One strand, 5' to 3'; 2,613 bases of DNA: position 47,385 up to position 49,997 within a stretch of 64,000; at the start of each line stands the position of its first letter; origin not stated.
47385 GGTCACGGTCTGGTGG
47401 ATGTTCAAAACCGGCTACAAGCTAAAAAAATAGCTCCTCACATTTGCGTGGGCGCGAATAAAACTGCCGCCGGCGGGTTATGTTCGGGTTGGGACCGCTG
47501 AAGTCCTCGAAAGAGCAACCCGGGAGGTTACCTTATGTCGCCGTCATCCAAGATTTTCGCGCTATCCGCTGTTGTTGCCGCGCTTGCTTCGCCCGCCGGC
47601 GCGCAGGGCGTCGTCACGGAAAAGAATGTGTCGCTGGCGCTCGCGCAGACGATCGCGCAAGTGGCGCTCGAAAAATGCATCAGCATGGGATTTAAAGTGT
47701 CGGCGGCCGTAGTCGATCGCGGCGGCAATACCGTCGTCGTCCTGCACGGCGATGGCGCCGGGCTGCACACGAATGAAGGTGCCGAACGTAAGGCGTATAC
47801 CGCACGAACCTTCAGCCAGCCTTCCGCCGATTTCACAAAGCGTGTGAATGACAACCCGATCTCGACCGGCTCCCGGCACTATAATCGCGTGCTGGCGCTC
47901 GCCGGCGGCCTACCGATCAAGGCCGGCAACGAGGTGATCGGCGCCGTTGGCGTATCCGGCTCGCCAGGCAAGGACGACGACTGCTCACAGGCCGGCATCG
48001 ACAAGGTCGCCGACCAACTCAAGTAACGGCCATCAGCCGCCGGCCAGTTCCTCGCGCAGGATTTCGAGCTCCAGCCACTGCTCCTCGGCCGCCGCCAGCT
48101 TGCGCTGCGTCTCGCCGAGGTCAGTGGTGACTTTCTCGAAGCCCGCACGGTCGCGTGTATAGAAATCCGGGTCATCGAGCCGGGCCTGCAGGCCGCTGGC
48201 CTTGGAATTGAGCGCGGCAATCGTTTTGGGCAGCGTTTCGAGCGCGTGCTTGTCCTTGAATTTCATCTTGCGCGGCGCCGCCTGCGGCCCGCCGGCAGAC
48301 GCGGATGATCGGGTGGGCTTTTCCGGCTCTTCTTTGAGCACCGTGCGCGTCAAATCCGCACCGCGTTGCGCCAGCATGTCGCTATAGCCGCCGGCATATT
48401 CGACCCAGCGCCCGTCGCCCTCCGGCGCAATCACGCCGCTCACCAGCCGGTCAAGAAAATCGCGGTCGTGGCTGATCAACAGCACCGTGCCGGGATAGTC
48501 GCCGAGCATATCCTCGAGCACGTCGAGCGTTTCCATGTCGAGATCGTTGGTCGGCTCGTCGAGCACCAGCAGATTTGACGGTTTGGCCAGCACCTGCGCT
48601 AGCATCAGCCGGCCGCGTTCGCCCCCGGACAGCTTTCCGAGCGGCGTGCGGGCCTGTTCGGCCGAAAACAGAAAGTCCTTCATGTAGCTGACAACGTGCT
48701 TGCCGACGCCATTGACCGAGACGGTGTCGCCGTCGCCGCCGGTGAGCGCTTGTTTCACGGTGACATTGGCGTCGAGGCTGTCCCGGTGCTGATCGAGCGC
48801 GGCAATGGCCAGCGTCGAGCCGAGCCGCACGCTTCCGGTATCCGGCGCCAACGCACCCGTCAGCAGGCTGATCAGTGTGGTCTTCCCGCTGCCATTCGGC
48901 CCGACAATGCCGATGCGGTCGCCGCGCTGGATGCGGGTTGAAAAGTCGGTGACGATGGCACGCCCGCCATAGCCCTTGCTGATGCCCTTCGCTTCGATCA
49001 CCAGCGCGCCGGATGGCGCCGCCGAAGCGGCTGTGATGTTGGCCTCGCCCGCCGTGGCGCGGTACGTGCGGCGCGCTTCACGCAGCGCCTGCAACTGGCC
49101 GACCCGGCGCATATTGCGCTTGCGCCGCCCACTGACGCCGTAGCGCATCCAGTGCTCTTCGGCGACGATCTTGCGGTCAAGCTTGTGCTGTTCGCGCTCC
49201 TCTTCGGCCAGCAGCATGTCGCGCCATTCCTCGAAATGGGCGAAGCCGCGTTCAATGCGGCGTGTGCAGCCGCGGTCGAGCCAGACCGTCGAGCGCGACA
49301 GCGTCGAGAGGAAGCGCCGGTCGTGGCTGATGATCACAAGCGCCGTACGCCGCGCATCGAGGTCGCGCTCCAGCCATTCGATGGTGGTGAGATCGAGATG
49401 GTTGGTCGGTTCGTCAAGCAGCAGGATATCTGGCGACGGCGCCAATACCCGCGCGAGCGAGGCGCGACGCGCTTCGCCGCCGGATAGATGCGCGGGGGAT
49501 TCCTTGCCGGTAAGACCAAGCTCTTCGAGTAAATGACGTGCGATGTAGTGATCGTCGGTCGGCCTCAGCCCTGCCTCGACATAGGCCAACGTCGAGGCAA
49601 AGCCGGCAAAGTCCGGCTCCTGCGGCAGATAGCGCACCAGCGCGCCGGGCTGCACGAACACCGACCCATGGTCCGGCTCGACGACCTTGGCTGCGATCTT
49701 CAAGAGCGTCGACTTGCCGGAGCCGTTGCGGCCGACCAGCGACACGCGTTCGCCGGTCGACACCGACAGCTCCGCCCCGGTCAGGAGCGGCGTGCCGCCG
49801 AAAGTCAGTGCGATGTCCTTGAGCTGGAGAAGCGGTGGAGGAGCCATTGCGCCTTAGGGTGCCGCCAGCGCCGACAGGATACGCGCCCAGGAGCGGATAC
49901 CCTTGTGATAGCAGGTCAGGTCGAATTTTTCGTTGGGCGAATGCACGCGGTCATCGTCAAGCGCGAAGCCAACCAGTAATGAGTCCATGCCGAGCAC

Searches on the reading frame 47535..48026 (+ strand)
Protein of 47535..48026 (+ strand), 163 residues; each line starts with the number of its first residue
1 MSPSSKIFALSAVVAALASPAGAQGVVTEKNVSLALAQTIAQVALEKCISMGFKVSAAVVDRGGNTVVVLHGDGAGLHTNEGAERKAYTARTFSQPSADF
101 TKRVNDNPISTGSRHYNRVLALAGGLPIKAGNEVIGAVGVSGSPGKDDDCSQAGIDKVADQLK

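Call 22: find_encoding_contigs(protein=window:47535-48026:+, flank=10000, max_places=10)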
Protein window:47535-48026:+ (163 aa): 10 contigs read that carry it; 10 places shown.
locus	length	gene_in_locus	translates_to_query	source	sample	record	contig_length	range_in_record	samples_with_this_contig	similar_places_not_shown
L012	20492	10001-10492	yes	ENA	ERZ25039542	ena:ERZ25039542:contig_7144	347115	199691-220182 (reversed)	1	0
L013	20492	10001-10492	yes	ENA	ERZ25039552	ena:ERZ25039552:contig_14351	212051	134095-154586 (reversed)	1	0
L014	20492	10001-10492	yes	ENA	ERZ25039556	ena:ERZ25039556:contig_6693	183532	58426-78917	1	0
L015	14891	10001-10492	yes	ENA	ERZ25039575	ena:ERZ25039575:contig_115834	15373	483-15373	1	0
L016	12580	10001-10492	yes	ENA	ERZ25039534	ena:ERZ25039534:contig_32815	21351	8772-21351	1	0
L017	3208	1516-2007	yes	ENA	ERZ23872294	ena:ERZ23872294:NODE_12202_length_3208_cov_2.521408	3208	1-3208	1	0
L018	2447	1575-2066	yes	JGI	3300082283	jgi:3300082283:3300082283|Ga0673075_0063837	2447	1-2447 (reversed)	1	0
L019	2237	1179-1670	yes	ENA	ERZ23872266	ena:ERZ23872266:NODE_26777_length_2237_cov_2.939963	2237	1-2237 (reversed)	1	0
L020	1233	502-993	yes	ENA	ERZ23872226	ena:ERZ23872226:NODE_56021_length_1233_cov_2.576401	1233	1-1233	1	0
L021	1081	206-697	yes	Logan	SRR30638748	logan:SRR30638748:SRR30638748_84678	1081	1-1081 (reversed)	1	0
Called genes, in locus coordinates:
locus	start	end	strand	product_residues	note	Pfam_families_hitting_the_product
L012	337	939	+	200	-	PF00081:Sod_Fe_N, PF02777:Sod_Fe_C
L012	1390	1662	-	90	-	-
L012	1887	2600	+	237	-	-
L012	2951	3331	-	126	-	PF02627:CMD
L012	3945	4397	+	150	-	PF22725:GFO_IDH_MocA_C3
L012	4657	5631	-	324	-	PF03401:TctC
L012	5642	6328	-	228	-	PF03446:NAD_binding_2, PF14833:NAD_binding_11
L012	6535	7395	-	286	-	PF01063:Aminotran_4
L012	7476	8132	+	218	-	PF00702:Hydrolase, PF13419:HAD_2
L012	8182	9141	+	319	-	PF13175:AAA_15 (faint), PF13476:AAA_23 (weak), PF00005:ABC_tran, PF13304:AAA_21 (faint)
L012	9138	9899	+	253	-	PF01061:ABC2_membrane, PF12698:ABC2_membrane_3 (weak)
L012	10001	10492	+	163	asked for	PF03928:HbpS-like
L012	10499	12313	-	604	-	PF00005:ABC_tran, PF02463:SMC_N (faint), PF13191:AAA_16 (faint), PF13304:AAA_21 (faint), PF13401:AAA_22 (faint), PF13476:AAA_23 (faint), PF00005:ABC_tran, PF16326:ABC_tran_CTD, +3 more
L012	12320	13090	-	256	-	PF07687:M20_dimer, PF01546:Peptidase_M20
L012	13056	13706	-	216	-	PF01546:Peptidase_M20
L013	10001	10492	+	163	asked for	PF03928:HbpS-like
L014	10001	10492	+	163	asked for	PF03928:HbpS-like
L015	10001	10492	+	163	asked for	PF03928:HbpS-like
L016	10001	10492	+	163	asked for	PF03928:HbpS-like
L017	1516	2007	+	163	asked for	PF03928:HbpS-like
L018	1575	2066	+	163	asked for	PF03928:HbpS-like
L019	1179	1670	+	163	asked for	PF03928:HbpS-like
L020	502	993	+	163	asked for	PF03928:HbpS-like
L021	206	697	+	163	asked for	PF03928:HbpS-like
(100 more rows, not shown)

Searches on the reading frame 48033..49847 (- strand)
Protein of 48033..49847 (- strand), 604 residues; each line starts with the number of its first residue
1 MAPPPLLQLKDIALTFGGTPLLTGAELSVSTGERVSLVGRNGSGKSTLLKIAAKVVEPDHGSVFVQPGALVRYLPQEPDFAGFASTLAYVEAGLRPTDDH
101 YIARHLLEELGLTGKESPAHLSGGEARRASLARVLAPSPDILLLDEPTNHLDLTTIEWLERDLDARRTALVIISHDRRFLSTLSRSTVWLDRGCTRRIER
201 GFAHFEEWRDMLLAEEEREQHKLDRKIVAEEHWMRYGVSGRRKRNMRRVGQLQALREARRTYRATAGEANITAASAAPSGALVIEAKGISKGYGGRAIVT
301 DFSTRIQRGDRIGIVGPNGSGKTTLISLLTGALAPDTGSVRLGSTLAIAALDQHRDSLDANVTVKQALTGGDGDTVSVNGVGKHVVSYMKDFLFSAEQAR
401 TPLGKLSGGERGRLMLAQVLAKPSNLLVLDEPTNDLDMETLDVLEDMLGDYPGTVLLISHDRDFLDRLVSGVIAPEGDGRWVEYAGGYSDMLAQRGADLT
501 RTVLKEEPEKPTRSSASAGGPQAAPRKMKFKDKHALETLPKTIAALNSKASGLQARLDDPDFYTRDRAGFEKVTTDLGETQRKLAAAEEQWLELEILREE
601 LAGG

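Call 16: find_encoding_contigs(protein=window:48033-49847:-, flank=10000, max_places=10)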
Protein window:48033-49847:- (604 aa): no gene with exactly this product is on record in the collection.
